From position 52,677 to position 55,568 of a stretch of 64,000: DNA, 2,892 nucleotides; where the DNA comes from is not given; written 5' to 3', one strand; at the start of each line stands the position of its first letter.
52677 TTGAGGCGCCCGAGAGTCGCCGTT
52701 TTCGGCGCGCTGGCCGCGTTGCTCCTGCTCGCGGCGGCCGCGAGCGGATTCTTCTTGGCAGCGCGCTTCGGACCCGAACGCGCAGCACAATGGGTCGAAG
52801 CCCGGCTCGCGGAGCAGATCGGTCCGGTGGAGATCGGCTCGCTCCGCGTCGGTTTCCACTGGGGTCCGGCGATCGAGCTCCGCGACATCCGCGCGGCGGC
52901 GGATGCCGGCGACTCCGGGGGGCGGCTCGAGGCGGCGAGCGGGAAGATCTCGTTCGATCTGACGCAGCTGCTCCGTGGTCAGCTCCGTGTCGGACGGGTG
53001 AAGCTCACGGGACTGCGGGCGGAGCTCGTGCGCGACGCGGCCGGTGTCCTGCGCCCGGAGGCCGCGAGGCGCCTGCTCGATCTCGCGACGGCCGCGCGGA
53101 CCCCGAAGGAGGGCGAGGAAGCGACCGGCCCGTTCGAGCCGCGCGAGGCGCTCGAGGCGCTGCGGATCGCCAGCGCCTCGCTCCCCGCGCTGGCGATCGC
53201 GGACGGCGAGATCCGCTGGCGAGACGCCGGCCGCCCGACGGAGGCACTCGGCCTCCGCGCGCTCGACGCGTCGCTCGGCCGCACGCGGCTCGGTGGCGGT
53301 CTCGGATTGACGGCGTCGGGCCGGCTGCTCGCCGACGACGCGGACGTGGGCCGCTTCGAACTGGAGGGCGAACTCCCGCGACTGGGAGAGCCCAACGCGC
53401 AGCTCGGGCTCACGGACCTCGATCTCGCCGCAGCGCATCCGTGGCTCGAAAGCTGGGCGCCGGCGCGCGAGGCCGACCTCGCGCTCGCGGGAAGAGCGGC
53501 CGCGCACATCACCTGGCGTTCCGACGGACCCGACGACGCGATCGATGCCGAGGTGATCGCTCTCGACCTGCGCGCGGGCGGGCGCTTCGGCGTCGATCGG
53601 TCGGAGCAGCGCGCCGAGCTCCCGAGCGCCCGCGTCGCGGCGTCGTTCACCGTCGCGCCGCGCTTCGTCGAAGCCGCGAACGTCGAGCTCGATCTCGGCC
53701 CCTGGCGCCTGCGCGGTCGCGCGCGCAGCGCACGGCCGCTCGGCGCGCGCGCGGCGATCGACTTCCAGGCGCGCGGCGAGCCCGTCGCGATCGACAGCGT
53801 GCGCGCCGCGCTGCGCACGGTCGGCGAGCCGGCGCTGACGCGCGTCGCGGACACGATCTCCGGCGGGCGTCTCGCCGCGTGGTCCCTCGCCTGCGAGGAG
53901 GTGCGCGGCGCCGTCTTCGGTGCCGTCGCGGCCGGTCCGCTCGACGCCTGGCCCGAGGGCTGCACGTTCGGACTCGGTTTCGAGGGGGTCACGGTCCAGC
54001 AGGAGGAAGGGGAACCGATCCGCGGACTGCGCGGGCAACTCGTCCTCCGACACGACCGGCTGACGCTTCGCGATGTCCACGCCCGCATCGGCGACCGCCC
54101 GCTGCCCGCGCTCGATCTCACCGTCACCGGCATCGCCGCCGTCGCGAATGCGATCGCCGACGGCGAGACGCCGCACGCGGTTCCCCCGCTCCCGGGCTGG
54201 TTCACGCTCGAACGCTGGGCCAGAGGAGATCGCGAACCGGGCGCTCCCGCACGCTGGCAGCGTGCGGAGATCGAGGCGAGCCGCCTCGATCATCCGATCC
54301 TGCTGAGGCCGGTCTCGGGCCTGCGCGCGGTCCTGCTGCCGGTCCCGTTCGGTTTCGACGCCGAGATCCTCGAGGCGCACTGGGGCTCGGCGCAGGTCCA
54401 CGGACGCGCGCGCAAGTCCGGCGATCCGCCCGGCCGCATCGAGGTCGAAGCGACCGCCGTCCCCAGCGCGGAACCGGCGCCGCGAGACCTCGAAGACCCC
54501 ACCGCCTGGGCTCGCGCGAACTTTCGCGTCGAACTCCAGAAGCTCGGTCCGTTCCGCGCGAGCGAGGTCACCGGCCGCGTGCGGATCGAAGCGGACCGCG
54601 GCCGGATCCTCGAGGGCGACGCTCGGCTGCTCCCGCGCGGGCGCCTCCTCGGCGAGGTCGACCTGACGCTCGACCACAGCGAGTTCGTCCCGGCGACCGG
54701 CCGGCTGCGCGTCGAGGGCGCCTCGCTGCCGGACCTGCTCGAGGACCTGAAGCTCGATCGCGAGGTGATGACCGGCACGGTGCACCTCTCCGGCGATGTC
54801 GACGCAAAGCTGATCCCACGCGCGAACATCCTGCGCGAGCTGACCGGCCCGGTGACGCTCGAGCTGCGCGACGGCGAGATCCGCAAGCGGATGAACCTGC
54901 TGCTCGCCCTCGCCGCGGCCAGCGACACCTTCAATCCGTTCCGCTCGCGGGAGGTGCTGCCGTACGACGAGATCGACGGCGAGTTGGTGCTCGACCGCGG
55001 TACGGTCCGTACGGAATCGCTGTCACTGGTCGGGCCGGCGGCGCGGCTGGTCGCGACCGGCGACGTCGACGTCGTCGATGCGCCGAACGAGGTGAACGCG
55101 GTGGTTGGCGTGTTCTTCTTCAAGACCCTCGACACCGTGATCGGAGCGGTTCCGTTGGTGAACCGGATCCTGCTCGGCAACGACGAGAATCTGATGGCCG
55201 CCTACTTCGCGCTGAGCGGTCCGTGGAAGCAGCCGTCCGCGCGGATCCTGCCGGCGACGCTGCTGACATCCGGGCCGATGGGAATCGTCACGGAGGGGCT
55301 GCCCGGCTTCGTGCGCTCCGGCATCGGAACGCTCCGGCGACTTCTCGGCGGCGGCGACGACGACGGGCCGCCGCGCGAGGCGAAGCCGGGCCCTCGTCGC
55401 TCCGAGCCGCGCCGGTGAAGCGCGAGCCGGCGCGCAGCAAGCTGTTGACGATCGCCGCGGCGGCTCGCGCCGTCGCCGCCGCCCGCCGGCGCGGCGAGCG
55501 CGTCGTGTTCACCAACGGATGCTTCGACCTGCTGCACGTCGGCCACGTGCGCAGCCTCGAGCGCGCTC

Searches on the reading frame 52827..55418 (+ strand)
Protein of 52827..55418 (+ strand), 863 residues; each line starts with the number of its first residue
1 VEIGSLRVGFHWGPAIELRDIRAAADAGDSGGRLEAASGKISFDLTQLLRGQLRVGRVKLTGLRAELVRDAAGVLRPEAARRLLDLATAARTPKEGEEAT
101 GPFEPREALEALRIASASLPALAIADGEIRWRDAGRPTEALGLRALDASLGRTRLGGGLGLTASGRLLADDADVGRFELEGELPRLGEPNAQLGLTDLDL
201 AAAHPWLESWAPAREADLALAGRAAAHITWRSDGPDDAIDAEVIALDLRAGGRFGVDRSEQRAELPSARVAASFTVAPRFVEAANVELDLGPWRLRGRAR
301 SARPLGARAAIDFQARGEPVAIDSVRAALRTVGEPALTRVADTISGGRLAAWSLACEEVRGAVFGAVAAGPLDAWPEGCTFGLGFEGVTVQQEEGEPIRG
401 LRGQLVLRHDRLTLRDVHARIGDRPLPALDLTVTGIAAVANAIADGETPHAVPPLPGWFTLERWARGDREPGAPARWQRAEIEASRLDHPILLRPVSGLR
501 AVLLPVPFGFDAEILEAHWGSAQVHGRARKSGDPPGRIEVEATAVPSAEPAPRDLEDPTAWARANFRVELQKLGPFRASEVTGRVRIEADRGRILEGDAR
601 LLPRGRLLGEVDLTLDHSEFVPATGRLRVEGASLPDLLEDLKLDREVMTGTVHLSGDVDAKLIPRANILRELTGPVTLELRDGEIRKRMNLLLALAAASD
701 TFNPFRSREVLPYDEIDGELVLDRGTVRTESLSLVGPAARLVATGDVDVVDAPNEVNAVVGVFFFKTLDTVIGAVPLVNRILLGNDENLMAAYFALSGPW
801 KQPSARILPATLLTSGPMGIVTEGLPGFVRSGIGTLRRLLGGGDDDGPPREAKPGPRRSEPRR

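Call 43: search_protein_families(library=pfam, max_evalue=0.00001, proteins=[window:52827-55418:+])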
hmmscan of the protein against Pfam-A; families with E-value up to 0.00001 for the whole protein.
window:52827-55418:+ (863 aa): 2 families
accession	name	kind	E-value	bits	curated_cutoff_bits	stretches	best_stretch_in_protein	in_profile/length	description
PF13116.12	YhdP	-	3.4e-13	48.9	46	1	559-804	961-1223/1224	YhdP protein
PF05359.17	DUF748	-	3.1e-06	26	50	1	15-227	378-565/1037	Domain of Unknown Function (DUF748)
